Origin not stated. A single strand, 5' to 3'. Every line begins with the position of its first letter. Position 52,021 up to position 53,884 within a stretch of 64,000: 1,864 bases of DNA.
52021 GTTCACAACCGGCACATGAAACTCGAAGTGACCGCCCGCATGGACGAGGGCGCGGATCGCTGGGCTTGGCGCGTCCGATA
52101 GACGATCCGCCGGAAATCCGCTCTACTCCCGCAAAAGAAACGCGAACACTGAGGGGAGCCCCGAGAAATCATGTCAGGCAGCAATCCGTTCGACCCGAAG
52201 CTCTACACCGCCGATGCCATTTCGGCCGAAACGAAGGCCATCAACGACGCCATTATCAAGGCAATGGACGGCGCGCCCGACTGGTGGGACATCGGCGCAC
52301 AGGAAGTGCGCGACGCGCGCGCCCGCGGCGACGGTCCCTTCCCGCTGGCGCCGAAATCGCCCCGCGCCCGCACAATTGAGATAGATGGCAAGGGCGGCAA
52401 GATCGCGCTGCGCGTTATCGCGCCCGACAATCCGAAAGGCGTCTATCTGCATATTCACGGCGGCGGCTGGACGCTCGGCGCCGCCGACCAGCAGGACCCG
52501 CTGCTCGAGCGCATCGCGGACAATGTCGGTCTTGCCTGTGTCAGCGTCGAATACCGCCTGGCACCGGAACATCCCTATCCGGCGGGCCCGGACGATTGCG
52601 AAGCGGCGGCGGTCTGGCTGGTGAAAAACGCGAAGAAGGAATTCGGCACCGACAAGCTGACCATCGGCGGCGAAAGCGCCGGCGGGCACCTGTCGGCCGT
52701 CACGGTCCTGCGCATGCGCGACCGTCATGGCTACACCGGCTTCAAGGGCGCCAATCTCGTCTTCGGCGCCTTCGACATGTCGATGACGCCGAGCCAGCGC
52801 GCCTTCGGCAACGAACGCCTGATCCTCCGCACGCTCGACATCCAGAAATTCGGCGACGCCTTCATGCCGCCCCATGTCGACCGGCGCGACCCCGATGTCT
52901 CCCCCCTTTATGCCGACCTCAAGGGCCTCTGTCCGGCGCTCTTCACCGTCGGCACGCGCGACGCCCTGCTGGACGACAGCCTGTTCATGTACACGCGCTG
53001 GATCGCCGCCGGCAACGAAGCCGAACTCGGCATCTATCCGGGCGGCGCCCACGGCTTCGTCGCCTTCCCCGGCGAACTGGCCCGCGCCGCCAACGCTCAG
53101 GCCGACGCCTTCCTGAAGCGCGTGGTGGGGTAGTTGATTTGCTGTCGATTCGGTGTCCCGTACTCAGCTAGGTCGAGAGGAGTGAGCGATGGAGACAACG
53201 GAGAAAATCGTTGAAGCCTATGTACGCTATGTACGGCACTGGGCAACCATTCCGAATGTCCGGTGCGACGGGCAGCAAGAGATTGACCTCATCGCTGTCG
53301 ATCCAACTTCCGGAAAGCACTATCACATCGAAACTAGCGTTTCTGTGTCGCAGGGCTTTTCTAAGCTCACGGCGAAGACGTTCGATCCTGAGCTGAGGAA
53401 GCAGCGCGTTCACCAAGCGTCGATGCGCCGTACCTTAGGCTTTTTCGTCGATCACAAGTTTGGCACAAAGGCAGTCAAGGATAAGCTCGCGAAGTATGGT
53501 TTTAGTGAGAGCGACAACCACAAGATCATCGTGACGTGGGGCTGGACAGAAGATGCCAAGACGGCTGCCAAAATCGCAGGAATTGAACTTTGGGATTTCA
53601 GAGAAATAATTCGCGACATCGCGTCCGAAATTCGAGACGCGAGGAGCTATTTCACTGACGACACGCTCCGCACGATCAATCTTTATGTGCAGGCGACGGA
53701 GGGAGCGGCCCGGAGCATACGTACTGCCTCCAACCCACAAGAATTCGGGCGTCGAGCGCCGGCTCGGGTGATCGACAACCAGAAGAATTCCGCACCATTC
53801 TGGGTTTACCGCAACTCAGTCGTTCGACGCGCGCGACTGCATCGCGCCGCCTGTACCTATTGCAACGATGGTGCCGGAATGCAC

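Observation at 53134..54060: Solitary foreign gene: Mrr-like nuclease fused to an Ada-like Zn finger (candidate anti-phage or modification-dependent nuclease)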

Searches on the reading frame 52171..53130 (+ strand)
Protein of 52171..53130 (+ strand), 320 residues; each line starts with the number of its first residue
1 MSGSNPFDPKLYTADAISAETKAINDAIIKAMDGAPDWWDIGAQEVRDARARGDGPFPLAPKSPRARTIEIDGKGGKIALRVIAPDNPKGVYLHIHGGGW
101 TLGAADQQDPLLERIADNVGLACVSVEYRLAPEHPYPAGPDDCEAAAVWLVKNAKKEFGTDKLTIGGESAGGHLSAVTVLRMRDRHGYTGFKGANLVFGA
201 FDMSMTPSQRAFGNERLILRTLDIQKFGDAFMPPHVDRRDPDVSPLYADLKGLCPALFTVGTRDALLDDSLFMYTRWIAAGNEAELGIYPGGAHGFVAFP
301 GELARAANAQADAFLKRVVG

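Call 53: find_homologous_proteins(query=window:52171-53130:+, max_evalue=1e-50)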
Query window:52171-53130:+ (320 aa): 7952 proteins with E <= 1e-50 among 8000 candidates; the best 120 are listed.
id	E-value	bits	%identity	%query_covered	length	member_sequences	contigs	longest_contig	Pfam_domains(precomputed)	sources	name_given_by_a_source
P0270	6.7e-211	717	97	100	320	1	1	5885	PF07859.20,PF20434.6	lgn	-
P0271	1.5e-208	709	97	100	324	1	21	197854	PF07859.20,PF20434.6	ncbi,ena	ncbi:MAG: alpha/beta hydrolase [Parvibaculum sp.]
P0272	4.5e-208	708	96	100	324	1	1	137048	PF07859.20,PF20434.6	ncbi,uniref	ncbi:MAG: alpha/beta hydrolase [Parvibaculum sp.]|uniref:alpha/beta hydrolase n=1 Tax=Parvibaculum s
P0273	4.7e-207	704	96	100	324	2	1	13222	PF07859.20,PF20434.6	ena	-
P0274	6.5e-200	681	93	100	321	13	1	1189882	PF07859.20,PF20434.6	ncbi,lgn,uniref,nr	ncbi:MAG: alpha/beta hydrolase [Parvibaculum sp.]|uniref:alpha/beta hydrolase n=1 Tax=Parvibaculum s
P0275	2.9e-198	676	91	100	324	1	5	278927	PF07859.20,PF20434.6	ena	-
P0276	1.8e-194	663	89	100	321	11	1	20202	PF07859.20,PF20434.6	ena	-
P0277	1.3e-193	660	90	100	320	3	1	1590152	PF07859.20,PF20434.6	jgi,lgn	jgi:acetyl esterase/lipase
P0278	5.3e-190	648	87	100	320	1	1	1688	PF07859.20,PF20434.6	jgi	jgi:acetyl esterase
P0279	4.4e-183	626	86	100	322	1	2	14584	PF07859.20,PF20434.6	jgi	-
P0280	6.8e-181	618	83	100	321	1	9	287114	PF00326.28,PF07859.20,PF20434.6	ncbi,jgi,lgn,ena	-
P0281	6.9e-181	618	83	100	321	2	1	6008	PF07859.20,PF20434.6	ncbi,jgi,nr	ncbi:MAG: alpha/beta hydrolase [Alphaproteobacteria bacterium HGW-Alphaproteobacteria-12]|nr:MAG: al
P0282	7.1e-181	618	83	100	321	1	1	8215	PF00326.28,PF07859.20,PF20434.6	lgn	-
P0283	7.9e-181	618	83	100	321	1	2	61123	PF00326.28,PF07859.20,PF20434.6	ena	-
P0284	1.6e-180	617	83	100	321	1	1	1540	PF07859.20,PF20434.6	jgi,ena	-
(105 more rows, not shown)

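Call 54: find_encoding_contigs(protein=P0271, flank=4000, max_places=2)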
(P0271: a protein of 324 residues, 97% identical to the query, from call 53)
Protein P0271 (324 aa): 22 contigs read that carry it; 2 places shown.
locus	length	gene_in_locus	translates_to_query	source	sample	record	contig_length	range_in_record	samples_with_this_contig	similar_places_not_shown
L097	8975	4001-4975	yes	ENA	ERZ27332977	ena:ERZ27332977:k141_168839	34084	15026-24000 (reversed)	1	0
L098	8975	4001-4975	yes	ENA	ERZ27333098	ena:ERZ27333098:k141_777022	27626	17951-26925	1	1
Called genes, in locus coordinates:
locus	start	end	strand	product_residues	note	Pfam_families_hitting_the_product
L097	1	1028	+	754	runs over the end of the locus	PF00378:ECH_1, PF16113:ECH_2, PF02737:3HCDH_N, PF00725:3HCDH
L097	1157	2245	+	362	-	PF01965:DJ-1_PfpI, PF00165:HTH_AraC (weak), PF12833:HTH_18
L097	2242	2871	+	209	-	PF01965:DJ-1_PfpI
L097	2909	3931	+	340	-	-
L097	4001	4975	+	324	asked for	PF20434:BD-FAE, PF07859:Abhydrolase_3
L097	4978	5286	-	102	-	PF13560:HTH_31 (weak), PF01381:HTH_3, PF13443:HTH_26 (weak)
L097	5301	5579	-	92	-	PF05015:HigB-like_toxin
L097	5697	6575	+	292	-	PF00378:ECH_1, PF16113:ECH_2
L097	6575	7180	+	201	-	PF00440:TetR_N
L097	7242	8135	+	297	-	PF01643:Acyl-ACP_TE (faint), PF13279:4HBT_2, PF03061:4HBT (faint), PF13279:4HBT_2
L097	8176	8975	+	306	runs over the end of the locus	PF13279:4HBT_2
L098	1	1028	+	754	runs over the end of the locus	PF00378:ECH_1, PF16113:ECH_2, PF02737:3HCDH_N, PF00725:3HCDH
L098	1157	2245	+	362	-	PF01965:DJ-1_PfpI, PF00165:HTH_AraC (weak), PF12833:HTH_18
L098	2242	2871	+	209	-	PF01965:DJ-1_PfpI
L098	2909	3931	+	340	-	-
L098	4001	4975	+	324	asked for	PF20434:BD-FAE, PF07859:Abhydrolase_3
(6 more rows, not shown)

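Call 55: find_encoding_contigs(protein=P0274, flank=4000, max_places=2)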
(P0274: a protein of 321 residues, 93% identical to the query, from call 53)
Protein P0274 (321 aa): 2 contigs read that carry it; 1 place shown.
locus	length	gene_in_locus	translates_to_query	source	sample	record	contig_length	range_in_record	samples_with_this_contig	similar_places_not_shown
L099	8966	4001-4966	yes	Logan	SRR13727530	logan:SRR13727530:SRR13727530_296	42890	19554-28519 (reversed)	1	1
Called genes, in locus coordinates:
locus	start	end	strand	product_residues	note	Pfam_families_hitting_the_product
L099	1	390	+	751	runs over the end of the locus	PF00378:ECH_1, PF16113:ECH_2, PF02737:3HCDH_N, PF00725:3HCDH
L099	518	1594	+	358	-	PF01965:DJ-1_PfpI, PF00165:HTH_AraC (faint), PF12833:HTH_18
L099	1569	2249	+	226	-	PF01965:DJ-1_PfpI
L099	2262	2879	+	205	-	PF01965:DJ-1_PfpI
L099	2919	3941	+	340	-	-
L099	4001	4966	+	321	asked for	PF20434:BD-FAE, PF07859:Abhydrolase_3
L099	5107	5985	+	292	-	PF00378:ECH_1, PF16113:ECH_2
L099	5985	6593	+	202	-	PF00440:TetR_N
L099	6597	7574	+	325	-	PF01643:Acyl-ACP_TE (faint), PF13279:4HBT_2, PF03061:4HBT (weak), PF13279:4HBT_2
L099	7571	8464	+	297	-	PF01643:Acyl-ACP_TE (faint), PF03061:4HBT (faint), PF13279:4HBT_2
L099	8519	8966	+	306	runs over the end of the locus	PF13279:4HBT_2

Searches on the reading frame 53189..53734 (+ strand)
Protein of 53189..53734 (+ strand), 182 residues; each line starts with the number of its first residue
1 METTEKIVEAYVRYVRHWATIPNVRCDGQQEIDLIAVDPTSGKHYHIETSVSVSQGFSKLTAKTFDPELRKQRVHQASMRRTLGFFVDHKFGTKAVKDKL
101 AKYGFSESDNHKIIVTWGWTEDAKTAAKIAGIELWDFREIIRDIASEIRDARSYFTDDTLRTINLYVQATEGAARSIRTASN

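Call 96: search_solved_structures(query=A5, max_evalue=10, show_alignments=5)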
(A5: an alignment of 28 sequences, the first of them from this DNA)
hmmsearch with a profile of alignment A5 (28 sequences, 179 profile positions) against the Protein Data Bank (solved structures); distinct sequences matched with E-value up to 10: 5.
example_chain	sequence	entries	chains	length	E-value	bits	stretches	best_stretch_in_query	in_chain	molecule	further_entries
2lgt_A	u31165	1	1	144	0.26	14.1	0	126-147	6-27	Eukaryotic peptide chain release factor subunit 1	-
1y88_A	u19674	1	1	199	0.29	14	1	18-70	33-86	Hypothetical protein AF1548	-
9sze_F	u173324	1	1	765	0.53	13.1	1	97-151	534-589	Tail tape measure protein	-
9tn7_A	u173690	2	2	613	0.85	12.4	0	45-108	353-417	Coenzyme F420 hydrogenase/dehydrogenase beta subunit domain protein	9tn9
5l7z_A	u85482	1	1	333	0.85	12.4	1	68-150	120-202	Maternal protein exuperantia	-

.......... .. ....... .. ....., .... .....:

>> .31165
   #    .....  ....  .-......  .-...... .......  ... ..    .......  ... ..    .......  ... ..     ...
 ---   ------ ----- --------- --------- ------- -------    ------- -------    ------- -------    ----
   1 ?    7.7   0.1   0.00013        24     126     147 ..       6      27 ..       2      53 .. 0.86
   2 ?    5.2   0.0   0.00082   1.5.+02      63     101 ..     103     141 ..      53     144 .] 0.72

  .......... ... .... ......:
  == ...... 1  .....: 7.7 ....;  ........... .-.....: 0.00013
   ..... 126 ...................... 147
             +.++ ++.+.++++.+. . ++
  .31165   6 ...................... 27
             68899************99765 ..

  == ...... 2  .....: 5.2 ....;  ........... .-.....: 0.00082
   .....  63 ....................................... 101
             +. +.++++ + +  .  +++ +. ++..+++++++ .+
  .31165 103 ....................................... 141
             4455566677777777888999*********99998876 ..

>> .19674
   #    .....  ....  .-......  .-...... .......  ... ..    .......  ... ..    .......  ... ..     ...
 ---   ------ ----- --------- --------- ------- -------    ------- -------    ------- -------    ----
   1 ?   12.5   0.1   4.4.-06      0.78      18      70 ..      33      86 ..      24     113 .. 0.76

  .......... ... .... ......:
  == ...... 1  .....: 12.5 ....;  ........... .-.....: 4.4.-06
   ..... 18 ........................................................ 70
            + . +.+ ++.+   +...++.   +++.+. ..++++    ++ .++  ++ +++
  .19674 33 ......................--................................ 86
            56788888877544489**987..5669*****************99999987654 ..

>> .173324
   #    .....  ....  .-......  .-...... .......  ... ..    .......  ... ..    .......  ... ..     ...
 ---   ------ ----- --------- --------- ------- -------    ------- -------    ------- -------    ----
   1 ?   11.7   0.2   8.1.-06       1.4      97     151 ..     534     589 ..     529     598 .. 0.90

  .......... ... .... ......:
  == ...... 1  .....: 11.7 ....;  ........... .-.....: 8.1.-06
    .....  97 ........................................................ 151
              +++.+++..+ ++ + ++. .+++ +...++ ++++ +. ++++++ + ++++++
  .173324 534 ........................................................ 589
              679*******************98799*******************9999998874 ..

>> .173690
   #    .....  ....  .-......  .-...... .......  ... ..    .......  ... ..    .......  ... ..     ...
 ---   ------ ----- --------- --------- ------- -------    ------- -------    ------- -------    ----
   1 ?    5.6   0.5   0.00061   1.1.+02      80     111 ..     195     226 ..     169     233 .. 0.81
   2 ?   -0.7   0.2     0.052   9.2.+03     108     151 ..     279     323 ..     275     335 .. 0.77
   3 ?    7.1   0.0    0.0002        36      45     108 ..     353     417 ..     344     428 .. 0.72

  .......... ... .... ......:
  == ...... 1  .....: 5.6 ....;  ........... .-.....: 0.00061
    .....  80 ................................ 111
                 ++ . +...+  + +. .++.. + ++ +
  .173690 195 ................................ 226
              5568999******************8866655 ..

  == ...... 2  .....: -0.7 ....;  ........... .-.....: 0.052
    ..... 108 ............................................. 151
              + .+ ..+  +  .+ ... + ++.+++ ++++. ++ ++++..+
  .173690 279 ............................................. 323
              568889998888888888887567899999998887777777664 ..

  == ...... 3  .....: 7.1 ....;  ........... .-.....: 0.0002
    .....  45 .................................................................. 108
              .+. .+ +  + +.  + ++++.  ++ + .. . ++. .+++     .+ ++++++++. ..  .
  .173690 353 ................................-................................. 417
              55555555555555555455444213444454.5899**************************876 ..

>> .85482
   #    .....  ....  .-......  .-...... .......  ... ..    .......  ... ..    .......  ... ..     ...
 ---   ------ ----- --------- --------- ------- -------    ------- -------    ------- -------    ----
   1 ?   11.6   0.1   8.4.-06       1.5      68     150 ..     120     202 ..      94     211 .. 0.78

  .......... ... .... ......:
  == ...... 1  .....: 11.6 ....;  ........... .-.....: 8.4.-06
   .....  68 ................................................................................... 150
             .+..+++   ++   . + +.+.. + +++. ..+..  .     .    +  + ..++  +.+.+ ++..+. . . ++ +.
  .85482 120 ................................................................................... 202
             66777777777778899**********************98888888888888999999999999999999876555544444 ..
